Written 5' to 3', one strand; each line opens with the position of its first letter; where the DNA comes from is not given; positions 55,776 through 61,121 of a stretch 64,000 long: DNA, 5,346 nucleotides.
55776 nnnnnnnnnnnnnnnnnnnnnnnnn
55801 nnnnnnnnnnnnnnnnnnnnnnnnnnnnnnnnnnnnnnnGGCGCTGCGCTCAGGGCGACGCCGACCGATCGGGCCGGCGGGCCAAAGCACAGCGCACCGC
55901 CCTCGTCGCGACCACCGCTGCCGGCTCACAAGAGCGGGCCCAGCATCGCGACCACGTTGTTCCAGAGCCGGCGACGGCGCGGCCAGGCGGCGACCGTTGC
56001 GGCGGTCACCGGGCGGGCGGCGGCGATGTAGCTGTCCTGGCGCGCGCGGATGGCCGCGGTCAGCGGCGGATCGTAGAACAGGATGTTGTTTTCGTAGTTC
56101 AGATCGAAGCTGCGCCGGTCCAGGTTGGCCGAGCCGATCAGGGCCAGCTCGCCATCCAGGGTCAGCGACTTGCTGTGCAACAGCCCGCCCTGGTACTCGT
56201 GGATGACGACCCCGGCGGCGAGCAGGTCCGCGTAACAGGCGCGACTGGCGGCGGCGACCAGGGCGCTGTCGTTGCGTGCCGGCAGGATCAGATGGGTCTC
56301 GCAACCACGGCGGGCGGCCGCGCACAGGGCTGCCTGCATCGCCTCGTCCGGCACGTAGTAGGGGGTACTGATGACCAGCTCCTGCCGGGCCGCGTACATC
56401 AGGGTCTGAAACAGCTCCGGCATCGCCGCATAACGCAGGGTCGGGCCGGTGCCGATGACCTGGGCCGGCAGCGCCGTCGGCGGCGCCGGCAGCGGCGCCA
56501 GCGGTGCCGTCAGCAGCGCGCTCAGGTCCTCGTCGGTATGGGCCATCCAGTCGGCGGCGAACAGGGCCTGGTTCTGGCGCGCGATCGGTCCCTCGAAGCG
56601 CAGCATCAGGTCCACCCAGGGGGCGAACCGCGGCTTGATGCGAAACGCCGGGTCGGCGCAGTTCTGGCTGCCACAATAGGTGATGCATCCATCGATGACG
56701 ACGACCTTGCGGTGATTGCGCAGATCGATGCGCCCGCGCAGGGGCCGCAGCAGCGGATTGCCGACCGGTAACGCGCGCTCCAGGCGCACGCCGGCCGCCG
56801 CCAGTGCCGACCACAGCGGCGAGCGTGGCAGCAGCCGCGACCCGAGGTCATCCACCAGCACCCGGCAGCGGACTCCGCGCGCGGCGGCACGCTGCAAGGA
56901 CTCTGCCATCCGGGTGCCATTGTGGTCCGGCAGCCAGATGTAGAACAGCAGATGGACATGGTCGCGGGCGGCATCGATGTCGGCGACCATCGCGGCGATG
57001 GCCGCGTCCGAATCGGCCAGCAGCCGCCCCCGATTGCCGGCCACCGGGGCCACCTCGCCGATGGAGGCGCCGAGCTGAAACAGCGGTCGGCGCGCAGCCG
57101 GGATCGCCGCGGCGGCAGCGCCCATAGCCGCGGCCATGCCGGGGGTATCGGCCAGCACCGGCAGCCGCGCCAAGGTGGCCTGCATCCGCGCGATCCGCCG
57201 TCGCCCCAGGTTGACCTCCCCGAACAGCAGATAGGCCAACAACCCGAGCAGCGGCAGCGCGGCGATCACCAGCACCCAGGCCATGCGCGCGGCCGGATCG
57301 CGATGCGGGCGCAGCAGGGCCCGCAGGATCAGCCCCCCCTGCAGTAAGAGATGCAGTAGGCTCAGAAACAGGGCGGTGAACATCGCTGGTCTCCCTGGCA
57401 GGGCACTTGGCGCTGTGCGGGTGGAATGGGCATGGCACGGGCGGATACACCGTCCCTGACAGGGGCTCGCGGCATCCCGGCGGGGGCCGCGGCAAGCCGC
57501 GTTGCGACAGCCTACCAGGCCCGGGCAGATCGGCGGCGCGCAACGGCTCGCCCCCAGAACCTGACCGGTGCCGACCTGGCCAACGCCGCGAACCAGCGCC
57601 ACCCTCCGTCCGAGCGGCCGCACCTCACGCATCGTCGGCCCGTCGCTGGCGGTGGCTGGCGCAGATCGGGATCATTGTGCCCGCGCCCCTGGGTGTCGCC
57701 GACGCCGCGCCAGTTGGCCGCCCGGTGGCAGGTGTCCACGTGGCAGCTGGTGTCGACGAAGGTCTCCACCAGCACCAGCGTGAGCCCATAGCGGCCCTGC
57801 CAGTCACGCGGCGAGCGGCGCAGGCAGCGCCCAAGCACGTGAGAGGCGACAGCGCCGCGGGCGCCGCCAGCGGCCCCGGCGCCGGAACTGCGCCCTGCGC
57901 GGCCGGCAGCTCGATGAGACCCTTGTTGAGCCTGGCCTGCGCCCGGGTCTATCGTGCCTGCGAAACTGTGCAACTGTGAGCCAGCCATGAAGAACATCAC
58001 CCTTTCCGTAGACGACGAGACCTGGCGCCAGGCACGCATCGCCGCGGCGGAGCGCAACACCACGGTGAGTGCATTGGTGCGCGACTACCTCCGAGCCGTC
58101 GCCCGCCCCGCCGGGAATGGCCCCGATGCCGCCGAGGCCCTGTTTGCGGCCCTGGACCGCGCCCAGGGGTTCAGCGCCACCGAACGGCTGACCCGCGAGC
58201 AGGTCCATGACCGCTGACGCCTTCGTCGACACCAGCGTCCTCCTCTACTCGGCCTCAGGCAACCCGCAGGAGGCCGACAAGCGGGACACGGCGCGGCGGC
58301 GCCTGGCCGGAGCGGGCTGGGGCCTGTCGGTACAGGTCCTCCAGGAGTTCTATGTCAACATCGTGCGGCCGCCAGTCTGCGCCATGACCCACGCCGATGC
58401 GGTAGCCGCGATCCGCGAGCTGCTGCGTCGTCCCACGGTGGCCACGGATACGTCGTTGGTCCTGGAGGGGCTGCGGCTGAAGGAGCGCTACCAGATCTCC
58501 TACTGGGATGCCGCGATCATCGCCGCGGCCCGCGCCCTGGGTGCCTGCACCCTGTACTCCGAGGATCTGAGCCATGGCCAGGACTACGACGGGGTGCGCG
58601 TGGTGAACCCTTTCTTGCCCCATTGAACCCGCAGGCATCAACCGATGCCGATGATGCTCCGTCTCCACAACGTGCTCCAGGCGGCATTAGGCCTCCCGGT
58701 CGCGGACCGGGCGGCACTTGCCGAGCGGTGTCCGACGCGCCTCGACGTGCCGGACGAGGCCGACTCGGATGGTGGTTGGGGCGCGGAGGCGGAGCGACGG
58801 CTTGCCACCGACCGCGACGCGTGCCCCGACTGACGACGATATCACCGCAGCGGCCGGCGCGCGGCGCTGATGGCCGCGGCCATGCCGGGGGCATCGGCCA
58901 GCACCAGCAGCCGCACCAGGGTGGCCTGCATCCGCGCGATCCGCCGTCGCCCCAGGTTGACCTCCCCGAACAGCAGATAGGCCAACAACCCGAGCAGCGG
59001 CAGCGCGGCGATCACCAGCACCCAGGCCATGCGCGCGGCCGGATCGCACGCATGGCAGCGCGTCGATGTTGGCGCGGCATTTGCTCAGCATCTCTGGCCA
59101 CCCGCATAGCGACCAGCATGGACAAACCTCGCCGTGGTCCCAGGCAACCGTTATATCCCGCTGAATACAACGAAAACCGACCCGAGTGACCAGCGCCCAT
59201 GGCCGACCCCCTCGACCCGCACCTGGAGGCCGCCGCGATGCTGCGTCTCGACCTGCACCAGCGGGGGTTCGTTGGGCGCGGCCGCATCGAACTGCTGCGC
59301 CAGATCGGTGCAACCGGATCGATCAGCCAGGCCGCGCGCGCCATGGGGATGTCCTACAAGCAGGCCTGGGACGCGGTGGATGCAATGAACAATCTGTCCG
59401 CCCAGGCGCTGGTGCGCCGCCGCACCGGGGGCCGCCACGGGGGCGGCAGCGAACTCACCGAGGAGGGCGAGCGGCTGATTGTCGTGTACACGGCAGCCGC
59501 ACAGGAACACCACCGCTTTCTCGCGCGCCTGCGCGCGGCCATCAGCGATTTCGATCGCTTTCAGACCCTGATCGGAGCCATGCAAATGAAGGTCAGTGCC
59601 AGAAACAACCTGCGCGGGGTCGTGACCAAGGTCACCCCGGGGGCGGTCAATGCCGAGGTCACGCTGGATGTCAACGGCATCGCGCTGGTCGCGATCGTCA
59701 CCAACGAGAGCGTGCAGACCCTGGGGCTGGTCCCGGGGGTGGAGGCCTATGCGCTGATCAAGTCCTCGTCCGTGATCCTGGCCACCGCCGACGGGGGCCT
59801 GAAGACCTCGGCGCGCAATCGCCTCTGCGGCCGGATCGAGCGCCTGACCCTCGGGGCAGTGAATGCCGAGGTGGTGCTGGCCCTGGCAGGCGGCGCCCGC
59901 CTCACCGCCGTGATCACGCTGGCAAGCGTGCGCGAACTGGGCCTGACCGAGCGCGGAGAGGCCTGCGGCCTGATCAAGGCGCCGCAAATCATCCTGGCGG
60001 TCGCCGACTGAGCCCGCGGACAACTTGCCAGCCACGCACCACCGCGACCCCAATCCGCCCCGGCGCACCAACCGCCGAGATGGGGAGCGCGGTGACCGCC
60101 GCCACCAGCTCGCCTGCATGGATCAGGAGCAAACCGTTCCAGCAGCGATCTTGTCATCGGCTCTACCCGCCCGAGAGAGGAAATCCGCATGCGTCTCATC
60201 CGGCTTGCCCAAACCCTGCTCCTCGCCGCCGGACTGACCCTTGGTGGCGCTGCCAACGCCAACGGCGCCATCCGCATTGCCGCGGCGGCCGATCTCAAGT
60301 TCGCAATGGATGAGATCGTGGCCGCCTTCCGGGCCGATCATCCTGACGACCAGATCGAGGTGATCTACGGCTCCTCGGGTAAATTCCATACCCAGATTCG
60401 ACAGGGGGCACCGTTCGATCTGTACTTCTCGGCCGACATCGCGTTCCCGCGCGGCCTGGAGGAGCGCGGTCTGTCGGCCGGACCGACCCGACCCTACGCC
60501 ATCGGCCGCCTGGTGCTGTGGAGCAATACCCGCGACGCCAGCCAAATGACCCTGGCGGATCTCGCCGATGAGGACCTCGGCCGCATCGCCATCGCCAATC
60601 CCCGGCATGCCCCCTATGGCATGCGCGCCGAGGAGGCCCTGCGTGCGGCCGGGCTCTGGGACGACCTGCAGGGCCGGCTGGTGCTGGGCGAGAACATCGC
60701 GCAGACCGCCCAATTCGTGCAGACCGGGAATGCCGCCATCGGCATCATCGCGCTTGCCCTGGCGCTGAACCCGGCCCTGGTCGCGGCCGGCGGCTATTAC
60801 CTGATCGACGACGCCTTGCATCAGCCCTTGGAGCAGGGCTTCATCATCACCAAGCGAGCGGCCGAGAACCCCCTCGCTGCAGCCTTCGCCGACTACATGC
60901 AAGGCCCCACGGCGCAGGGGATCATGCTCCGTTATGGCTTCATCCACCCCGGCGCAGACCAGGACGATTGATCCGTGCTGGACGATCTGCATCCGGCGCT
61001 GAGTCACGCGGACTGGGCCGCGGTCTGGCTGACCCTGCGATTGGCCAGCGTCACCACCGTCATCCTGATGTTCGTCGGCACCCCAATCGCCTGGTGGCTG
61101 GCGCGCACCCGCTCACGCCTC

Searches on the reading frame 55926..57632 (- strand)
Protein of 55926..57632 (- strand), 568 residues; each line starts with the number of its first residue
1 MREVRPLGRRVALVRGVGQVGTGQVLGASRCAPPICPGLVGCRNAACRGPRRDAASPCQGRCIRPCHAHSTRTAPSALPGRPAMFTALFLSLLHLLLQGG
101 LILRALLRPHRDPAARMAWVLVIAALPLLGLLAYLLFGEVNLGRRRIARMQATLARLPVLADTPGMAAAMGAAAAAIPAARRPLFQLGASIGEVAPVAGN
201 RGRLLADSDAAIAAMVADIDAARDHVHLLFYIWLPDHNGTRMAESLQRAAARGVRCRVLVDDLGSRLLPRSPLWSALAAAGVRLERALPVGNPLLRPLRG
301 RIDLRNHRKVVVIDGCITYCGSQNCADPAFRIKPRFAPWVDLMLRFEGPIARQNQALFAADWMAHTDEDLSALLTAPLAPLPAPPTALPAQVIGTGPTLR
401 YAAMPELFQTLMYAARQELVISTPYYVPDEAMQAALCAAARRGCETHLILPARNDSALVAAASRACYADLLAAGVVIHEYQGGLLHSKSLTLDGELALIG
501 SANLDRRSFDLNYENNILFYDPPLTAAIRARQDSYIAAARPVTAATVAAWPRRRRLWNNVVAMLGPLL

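Call 74: search_protein_families(library=pfam, proteins=[window:55926-57632:-], max_evalue=0.0001)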
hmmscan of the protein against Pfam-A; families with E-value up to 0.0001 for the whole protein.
window:55926-57632:- (568 aa): 3 families
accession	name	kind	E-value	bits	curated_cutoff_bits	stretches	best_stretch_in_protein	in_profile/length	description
PF13091.12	PLDc_2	-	1.3e-39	135.5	27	2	412-530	5-126/132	PLD-like domain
PF00614.28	PLDc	-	2.9e-11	43.3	21.9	1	482-508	2-28/28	Phospholipase D Active site motif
PF13396.11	PLDc_N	-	2.6e-10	40.5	23.3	1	102-138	7-41/42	Phospholipase_D-nuclease N-terminal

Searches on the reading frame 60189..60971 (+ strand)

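Call 76: search_protein_families(library=ncbifam, proteins=[window:60189-60971:+], max_evalue=0.00001)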
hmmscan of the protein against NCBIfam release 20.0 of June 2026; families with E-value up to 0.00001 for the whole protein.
window:60189-60971:+ (260 aa): 5 families
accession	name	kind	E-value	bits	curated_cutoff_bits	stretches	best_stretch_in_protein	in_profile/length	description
TIGR01256.1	modA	equivalog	1.6e-56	191.7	62.5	1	33-250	1-217/217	molybdate ABC transporter substrate-binding protein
NF007958.0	PRK10677.1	equivalog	7.8e-27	93.9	253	1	16-252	16-254/256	molybdate ABC transporter substrate-binding protein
NF002918.0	PRK03537.1-4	equivalog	1.4e-12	47.4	288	1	23-113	3-91/246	molybdate ABC transporter substrate-binding protein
NF002917.0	PRK03537.1-3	equivalog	1.1e-10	41.2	264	1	10-108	8-103/267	molybdate ABC transporter substrate-binding protein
NF002919.0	PRK03537.1-6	equivalog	2.5e-10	40.3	482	1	6-127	12-129/275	molybdate ABC transporter substrate-binding protein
